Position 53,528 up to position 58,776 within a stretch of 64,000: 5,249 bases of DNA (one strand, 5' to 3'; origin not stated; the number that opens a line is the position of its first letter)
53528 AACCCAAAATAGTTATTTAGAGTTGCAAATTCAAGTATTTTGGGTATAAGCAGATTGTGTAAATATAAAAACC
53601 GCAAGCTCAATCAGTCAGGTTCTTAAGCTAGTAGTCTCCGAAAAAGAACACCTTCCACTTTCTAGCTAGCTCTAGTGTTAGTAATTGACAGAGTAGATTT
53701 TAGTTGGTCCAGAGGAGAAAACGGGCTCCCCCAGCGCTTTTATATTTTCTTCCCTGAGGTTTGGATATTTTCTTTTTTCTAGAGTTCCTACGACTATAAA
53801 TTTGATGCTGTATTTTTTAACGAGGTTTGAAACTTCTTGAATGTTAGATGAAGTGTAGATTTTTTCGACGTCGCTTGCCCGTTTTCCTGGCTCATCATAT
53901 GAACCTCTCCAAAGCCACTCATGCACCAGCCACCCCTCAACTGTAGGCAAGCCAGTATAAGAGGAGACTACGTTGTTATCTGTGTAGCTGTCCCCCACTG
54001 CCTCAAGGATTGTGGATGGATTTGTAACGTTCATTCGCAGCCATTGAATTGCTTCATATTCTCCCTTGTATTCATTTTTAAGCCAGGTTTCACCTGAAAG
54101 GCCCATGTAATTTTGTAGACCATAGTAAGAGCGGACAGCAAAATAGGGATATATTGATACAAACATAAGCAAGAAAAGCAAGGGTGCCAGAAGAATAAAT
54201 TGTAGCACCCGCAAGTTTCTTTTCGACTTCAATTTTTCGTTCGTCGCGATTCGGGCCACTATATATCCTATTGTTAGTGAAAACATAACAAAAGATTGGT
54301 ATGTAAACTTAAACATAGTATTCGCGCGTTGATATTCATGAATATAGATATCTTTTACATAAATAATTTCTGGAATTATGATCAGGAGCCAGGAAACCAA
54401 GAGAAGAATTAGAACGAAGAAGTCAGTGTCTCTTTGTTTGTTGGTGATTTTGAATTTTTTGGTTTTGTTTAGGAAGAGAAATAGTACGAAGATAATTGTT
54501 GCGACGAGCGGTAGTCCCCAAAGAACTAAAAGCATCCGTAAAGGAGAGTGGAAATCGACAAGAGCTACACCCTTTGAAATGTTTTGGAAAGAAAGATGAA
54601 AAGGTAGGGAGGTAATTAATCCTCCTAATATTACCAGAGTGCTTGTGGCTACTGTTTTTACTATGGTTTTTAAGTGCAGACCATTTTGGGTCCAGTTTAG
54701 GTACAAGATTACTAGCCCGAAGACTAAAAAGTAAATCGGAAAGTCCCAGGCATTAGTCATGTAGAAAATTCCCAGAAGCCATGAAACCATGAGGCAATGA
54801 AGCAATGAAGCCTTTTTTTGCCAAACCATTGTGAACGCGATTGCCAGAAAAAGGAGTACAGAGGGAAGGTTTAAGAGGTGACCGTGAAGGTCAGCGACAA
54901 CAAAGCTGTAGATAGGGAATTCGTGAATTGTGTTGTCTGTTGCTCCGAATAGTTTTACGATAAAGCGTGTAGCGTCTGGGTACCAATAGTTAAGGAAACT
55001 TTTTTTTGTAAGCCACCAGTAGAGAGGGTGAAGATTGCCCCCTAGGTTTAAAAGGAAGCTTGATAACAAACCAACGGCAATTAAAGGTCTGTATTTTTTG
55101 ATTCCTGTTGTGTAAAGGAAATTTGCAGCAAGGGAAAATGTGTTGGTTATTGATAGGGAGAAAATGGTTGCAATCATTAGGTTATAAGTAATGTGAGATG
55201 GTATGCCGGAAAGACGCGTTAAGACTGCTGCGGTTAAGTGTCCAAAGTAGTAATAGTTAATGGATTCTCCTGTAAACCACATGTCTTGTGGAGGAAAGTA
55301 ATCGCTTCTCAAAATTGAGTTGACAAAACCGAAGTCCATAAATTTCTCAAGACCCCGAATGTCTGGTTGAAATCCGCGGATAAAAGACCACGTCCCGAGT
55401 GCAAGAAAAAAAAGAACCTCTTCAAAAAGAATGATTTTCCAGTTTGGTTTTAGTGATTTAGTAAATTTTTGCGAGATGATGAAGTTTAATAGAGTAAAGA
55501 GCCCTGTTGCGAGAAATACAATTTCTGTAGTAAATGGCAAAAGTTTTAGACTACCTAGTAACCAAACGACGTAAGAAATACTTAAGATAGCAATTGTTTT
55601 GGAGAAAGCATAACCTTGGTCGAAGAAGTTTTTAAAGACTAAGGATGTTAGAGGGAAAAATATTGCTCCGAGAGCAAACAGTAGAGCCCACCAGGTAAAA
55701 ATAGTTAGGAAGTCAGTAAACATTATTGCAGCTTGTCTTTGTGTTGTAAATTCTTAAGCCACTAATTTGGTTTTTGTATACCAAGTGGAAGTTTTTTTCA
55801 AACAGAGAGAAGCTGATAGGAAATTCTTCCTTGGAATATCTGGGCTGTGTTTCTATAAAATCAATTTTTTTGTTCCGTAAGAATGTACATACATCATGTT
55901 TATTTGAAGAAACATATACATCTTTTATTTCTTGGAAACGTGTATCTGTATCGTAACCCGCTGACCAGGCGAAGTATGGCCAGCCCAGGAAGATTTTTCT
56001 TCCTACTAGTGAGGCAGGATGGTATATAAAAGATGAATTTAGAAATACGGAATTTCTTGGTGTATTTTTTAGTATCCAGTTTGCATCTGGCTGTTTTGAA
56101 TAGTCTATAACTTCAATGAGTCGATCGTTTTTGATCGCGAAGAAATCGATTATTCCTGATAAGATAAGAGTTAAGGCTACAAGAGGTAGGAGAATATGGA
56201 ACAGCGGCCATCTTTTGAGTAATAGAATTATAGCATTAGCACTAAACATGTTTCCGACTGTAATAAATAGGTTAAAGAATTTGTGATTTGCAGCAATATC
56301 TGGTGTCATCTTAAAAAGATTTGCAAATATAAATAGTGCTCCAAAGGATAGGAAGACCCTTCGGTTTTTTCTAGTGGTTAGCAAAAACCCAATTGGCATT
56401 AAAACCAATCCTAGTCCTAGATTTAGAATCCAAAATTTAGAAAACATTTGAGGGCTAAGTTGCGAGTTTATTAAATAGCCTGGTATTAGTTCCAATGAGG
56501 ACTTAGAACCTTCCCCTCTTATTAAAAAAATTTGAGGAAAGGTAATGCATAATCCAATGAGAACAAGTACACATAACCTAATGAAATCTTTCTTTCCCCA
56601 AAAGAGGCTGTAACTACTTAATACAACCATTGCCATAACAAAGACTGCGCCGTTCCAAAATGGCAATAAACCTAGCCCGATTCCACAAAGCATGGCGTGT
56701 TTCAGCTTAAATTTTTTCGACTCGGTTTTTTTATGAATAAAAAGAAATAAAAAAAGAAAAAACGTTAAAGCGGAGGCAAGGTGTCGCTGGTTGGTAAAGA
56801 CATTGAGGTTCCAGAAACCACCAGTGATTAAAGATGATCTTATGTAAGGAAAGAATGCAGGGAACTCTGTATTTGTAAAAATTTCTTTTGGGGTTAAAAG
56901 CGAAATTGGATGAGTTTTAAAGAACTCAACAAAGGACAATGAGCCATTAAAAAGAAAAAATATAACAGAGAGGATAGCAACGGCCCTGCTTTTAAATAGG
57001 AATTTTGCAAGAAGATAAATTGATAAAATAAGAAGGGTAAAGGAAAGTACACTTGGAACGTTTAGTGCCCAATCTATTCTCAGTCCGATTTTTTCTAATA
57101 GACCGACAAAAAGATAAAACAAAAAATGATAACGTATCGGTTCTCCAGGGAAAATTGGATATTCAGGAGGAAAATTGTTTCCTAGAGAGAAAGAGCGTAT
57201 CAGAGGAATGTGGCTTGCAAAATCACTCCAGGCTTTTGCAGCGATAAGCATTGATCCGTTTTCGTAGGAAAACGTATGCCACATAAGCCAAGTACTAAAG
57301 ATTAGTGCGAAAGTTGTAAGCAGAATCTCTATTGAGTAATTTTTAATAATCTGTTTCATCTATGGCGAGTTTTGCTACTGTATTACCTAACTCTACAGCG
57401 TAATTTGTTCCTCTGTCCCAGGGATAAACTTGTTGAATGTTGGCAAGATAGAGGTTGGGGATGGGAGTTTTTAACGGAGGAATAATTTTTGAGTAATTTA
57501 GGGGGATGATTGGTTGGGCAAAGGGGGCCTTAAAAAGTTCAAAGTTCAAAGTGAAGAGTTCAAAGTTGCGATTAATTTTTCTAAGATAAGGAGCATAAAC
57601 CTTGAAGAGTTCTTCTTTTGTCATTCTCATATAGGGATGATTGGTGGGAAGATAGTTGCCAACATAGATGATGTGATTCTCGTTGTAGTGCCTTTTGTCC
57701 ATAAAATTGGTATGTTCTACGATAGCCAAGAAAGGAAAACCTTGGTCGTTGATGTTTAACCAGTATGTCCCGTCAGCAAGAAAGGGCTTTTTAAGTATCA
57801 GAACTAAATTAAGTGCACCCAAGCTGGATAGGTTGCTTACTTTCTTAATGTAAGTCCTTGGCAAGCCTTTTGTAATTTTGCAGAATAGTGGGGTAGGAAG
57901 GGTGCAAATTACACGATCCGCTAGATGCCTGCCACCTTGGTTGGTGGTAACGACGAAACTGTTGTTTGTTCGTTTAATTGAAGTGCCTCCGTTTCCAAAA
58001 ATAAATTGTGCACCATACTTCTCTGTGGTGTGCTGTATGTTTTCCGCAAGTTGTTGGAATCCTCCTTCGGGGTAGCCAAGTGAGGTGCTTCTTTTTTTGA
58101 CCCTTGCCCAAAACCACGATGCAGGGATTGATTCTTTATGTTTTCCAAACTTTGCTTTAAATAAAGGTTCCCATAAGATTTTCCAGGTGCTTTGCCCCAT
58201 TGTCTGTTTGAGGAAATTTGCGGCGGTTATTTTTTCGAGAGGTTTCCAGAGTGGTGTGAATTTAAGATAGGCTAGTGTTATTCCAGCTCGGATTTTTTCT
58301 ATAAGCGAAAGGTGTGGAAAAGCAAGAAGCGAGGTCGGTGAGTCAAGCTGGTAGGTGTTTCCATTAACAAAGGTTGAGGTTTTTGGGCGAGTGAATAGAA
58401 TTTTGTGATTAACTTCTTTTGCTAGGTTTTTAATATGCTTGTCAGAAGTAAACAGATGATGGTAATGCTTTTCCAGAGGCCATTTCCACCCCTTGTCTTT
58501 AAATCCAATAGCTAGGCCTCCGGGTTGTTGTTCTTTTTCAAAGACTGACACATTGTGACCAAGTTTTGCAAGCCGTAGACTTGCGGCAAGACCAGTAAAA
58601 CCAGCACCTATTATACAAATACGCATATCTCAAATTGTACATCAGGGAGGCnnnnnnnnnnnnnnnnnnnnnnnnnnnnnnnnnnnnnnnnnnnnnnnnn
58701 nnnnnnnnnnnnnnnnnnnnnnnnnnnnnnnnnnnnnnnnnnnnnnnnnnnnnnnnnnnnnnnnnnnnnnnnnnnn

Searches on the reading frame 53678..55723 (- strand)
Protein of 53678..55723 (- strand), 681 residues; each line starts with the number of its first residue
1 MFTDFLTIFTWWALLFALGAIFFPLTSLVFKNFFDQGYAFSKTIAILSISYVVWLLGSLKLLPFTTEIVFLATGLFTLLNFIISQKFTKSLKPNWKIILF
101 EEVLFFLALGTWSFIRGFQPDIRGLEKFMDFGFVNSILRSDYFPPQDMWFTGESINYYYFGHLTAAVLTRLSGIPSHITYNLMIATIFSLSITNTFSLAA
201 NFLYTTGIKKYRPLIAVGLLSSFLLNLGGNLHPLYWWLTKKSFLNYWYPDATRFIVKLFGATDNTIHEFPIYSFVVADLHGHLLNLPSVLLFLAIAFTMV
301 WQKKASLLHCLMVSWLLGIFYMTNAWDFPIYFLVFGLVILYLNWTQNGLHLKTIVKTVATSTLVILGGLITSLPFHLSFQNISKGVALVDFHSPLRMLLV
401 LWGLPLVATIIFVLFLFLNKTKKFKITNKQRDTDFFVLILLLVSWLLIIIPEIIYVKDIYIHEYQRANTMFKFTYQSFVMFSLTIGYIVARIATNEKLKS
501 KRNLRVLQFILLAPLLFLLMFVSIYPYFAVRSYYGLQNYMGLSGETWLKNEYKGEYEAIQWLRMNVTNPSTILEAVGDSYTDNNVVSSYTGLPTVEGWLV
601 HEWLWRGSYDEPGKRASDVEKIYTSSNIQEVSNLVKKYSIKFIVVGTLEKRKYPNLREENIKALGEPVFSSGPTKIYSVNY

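Call 17: search_protein_families(library=pfam, proteins=[window:53678-55723:-], max_evalue=0.00001)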
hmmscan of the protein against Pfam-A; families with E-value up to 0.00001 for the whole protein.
window:53678-55723:- (681 aa): 1 family
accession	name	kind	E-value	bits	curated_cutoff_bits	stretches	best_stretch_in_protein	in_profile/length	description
PF10060.15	DUF2298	-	8.3e-107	358.6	27.8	2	49-419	2-389/488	Uncharacterized membrane protein (DUF2298)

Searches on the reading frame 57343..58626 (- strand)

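Call 17: search_protein_families(library=pfam, proteins=[window:57343-58626:-], max_evalue=0.00001)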
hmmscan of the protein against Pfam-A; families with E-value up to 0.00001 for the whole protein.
window:57343-58626:- (427 aa): 4 families
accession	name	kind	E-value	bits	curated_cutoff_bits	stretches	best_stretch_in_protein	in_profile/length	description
PF01593.30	Amino_oxidase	-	9.9e-26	91.4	19.8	1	10-395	1-416/443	Flavin containing amine oxidoreductase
PF13450.12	NAD_binding_8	-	2.4e-12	47.4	21.9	1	5-71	1-67/68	NAD(P)-binding Rossmann-like domain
PF01266.30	DAO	-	1.3e-09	38.5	27.9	1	2-37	1-36/353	FAD dependent oxidoreductase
PF07992.20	Pyr_redox_2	-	7.1e-06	26.1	26.1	0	2-37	2-37/291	Pyridine nucleotide-disulphide oxidoreductase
